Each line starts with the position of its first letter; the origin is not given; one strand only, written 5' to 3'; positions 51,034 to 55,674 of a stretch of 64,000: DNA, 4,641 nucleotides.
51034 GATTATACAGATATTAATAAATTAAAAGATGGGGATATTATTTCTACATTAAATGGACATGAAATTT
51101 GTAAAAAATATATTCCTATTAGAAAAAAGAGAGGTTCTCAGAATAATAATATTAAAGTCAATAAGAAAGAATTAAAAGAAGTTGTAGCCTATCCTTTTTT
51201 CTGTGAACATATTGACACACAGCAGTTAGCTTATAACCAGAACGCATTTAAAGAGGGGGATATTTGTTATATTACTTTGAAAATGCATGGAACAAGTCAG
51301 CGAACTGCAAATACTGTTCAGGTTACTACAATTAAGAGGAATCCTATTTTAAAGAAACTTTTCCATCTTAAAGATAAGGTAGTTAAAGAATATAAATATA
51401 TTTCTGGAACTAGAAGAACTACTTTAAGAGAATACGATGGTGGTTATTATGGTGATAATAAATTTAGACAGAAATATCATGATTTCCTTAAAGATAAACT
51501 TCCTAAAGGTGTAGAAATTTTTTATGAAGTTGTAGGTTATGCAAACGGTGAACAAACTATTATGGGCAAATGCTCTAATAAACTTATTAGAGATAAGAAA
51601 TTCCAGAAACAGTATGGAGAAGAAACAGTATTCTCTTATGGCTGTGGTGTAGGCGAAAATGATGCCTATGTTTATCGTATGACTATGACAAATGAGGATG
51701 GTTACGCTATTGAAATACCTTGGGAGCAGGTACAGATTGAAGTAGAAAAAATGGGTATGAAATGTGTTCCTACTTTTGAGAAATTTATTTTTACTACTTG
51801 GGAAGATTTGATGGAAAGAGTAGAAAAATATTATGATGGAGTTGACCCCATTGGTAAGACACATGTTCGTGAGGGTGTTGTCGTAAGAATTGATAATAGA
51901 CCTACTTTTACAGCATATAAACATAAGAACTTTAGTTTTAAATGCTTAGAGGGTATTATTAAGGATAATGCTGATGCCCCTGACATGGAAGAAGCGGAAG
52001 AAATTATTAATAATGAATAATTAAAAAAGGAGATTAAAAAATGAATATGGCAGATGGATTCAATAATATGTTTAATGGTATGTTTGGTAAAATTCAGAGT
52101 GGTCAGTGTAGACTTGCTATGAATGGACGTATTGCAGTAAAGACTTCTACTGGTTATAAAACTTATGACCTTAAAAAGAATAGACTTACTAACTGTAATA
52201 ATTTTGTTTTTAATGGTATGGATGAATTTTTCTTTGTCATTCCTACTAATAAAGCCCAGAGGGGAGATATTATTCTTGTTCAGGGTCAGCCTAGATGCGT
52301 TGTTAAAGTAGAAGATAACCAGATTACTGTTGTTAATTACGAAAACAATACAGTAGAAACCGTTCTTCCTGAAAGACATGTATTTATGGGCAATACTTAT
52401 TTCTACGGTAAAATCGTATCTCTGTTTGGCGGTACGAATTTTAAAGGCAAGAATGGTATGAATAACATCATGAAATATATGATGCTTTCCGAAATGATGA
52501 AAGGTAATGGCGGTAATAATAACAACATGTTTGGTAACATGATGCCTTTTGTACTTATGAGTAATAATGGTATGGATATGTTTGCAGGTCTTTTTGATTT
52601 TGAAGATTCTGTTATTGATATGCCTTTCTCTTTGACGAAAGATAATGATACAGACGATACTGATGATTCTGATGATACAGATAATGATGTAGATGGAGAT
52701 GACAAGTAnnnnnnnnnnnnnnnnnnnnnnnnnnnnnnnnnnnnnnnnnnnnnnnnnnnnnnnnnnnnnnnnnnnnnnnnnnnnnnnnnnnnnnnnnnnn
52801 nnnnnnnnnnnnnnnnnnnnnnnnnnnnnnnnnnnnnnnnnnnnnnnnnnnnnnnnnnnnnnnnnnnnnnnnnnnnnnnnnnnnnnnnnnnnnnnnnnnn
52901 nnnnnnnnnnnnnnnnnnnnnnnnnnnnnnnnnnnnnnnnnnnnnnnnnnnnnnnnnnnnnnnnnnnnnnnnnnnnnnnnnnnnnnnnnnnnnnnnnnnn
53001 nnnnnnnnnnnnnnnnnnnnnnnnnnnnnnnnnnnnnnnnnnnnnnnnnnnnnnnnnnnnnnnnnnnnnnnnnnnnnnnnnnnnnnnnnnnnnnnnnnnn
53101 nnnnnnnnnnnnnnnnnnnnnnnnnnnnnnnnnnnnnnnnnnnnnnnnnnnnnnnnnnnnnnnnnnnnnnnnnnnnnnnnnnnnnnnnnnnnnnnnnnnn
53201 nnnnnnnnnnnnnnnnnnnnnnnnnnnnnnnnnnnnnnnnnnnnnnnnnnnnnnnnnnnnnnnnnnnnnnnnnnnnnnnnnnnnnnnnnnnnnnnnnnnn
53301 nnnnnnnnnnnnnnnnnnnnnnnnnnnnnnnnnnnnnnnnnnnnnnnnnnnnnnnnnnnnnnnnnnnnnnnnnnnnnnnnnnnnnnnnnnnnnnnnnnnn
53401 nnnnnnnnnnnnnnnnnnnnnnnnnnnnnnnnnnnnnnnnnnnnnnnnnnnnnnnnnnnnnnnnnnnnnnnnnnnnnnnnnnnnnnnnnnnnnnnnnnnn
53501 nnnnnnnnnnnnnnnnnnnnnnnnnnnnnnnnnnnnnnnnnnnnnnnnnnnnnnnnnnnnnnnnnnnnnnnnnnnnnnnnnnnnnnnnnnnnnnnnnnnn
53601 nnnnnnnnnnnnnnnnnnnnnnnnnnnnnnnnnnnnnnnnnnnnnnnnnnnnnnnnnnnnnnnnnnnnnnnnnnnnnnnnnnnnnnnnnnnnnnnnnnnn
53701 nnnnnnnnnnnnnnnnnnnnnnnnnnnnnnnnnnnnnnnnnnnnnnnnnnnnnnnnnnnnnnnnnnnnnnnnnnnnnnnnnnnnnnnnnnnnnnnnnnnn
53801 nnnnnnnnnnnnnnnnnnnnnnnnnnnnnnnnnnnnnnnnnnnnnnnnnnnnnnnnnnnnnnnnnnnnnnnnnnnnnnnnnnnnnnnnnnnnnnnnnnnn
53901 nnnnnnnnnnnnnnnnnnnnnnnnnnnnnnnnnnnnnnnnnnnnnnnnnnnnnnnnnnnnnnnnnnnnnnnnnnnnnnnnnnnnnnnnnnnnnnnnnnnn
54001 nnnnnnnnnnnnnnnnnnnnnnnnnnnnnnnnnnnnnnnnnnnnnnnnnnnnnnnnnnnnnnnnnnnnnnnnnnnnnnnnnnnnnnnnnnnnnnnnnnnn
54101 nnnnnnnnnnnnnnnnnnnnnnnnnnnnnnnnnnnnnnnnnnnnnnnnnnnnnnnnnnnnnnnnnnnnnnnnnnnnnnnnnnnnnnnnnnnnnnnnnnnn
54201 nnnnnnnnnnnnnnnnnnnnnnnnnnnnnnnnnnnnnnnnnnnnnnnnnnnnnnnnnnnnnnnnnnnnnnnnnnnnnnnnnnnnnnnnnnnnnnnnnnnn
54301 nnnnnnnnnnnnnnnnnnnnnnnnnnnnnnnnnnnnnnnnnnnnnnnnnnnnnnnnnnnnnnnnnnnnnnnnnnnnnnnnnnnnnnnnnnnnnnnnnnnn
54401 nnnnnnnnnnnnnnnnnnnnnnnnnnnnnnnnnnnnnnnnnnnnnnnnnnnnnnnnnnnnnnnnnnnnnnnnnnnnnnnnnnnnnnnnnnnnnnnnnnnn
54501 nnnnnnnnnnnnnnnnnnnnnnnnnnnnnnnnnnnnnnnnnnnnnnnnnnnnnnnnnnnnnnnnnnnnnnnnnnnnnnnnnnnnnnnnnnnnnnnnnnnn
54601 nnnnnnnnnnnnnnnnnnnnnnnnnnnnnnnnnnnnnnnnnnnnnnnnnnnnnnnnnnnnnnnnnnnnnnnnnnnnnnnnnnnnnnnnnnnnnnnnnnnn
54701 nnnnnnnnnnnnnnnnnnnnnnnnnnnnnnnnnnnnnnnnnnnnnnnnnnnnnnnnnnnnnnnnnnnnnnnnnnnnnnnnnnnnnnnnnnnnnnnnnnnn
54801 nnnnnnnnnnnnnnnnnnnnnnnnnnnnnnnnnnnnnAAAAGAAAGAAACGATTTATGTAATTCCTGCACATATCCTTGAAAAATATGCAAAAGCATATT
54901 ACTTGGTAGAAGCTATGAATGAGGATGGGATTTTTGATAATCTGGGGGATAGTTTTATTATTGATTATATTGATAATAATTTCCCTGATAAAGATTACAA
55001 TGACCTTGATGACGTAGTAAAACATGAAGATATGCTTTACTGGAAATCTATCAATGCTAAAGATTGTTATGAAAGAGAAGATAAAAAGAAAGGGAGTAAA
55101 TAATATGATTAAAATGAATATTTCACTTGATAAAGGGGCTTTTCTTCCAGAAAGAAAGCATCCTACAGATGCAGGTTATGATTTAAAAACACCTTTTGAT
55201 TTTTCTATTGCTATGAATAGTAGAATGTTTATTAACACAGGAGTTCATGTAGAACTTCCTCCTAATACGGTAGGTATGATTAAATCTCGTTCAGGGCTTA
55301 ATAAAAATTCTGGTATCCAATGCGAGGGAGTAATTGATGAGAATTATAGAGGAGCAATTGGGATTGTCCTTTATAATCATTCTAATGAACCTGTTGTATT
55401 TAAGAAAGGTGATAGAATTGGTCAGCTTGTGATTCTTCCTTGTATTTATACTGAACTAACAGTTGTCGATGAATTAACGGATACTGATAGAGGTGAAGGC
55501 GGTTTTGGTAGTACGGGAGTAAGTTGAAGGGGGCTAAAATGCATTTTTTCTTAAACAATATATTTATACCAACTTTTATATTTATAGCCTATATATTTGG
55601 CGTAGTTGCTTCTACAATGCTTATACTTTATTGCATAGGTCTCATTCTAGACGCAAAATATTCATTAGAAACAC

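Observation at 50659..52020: RNA ligase (Rnl2-type) fused to an N-terminal tRNA-binding OB domain, next to a 10-tRNA cluster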

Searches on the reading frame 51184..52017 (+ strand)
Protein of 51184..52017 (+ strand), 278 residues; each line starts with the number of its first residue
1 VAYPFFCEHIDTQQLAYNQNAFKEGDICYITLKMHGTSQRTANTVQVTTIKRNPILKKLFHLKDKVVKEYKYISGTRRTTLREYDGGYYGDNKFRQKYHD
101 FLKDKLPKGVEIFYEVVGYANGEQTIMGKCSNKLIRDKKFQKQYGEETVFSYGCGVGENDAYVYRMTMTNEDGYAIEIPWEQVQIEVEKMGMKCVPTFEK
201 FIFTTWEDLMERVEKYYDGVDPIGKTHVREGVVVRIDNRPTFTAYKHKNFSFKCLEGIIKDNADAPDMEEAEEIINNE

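Call 50: search_solved_structures(query=A3, max_evalue=10, show_alignments=2)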
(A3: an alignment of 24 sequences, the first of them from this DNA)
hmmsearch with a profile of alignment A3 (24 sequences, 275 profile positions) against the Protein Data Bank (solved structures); distinct sequences matched with E-value up to 10: 29.
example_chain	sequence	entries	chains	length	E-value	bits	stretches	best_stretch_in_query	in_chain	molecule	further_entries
2hvq_A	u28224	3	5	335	0.15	14.4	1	155-217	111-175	Hypothetical 37.6 kDa protein in Gp24-hoc intergenic region | T4 RNA ligase 2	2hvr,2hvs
4ls6_A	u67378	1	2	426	0.18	14.1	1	97-124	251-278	3-oxoacyl-[acyl-carrier-protein] synthase 2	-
4ls5_A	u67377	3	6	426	0.18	14.1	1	97-124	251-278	3-oxoacyl-[acyl-carrier-protein] synthase 2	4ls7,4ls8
1s68_A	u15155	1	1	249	0.26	13.6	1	158-218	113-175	RNA Ligase 2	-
4xox_A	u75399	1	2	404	0.3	13.4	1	98-122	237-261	3-oxoacyl-ACP synthase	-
6w1x_I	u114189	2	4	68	0.53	12.6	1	198-253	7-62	anti-CRISPR AcrIF9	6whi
7pps_A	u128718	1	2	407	0.69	12.2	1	98-122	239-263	3-oxoacyl-[acyl-carrier-protein] synthase 1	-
6zvi_P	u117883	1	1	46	0.96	11.7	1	33-79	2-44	40S ribosomal protein S30-A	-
3oyt_A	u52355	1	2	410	1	11.6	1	98-122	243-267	3-oxoacyl-[acyl-carrier-protein] synthase I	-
3u0f_A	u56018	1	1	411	1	11.6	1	98-122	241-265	Beta-ketoacyl synthase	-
3lrf_A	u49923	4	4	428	1.1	11.6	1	98-122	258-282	Beta-ketoacyl synthase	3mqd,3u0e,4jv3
4jga_A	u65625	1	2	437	1.1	11.5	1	98-124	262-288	3-oxoacyl-[acyl-carrier-protein] synthase 2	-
7nrd_Sg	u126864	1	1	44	1.2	11.5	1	33-79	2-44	40S ribosomal protein S30-A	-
7sqi_A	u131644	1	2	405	1.3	11.3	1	98-122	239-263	Beta-ketoacyl-ACP synthase I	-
1f91_A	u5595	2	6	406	1.3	11.3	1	98-122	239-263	BETA-KETOACYL-[ACYL-CARRIER-PROTEIN] SYNTHASE I | FATTY ACID SYNTHASE, KS DOMAIN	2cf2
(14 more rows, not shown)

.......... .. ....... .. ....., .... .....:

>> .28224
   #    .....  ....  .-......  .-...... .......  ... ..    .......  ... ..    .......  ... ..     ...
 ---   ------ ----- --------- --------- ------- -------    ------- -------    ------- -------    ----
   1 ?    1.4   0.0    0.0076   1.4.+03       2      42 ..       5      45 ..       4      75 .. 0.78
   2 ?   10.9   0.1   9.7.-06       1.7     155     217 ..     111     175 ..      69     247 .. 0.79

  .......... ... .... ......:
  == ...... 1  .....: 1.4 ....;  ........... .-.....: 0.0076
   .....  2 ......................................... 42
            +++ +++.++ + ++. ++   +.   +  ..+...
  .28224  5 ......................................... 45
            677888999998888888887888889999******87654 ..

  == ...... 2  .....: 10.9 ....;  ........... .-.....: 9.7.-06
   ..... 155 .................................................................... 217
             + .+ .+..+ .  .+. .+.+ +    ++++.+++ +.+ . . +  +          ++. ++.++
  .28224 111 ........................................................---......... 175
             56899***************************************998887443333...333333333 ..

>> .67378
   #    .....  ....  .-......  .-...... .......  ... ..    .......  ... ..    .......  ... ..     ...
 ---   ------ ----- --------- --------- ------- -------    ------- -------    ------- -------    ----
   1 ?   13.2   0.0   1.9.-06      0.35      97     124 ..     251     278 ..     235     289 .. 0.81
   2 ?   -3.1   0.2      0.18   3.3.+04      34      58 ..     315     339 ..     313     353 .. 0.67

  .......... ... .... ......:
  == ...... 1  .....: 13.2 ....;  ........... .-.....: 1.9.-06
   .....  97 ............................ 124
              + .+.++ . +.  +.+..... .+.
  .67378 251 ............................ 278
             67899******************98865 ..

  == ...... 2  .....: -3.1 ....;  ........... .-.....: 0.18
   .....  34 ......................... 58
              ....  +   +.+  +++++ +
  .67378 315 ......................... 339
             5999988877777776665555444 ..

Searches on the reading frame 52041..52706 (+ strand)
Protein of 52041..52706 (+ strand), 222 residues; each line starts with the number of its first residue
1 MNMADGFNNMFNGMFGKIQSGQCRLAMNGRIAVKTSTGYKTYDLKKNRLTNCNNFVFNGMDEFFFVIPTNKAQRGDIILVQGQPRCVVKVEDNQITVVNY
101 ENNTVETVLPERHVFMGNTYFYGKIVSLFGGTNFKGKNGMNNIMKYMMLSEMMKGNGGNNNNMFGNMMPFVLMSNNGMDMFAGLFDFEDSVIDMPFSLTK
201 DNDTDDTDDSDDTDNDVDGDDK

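Call 13: search_protein_families(library=phrogs, proteins=[window:52041-52706:+], max_evalue=0.001)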
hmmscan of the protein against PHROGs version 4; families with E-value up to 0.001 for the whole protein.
window:52041-52706:+ (222 aa): 0 families

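Call 41: search_protein_families(library=pfam, proteins=[window:52041-52706:+], max_evalue=0.01)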
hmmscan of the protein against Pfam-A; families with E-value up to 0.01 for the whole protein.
window:52041-52706:+ (222 aa): 1 family
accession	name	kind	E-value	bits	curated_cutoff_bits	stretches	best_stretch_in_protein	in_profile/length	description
PF03698.18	UPF0180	-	0.0045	17.6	25.4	0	69-109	26-71/77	Uncharacterised protein family (UPF0180)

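Call 62: search_protein_families(library=ncbifam, proteins=[window:52041-52706:+], max_evalue=0.001)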
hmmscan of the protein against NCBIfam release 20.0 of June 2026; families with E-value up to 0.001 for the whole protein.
window:52041-52706:+ (222 aa): 0 families

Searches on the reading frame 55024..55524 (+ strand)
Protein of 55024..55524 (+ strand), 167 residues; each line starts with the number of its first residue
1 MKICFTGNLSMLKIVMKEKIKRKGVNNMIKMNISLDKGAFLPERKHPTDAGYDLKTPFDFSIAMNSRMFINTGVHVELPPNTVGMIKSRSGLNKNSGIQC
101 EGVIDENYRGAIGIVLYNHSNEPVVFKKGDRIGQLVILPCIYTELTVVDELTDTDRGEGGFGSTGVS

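Call 13: search_protein_families(library=phrogs, proteins=[window:55024-55524:+], max_evalue=0.001)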
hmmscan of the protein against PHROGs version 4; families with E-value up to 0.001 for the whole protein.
window:55024-55524:+ (167 aa): 3 families
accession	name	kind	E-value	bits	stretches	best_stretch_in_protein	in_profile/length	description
phrog_135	-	DNA, RNA and nucleotide metabolism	2.9e-52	179.7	1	22-166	136-291/463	dUTPase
phrog_1663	-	DNA, RNA and nucleotide metabolism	6.2e-07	29.8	1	32-138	81-192/303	dCTP deaminase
phrog_23419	-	unknown function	0.00016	22.9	1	104-138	2-36/79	-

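Call 62: search_protein_families(library=ncbifam, proteins=[window:55024-55524:+], max_evalue=0.001)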
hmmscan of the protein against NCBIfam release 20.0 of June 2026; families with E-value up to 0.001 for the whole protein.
window:55024-55524:+ (167 aa): 5 families
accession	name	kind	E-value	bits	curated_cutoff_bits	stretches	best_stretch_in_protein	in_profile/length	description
TIGR00576.1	dut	superfamily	6e-40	136.3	102.55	1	34-165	6-142/143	dUTP diphosphatase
NF001862.0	PRK00601.1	equivalog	5.4e-37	126.7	103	1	32-166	10-149/150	dUTP diphosphatase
NF010561.0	PRK13956.1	equivalog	1.1e-10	41.5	223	1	37-165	14-146/147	dUTP diphosphatase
TIGR02274.1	dCTP_deam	equivalog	5.2e-10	39.3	92.8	1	59-138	71-152/180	dCTP deaminase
NF002598.0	PRK02253.1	equivalog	8.6e-06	25.3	130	1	75-138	85-148/167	deoxyuridine 5'-triphosphate nucleotidohydrolase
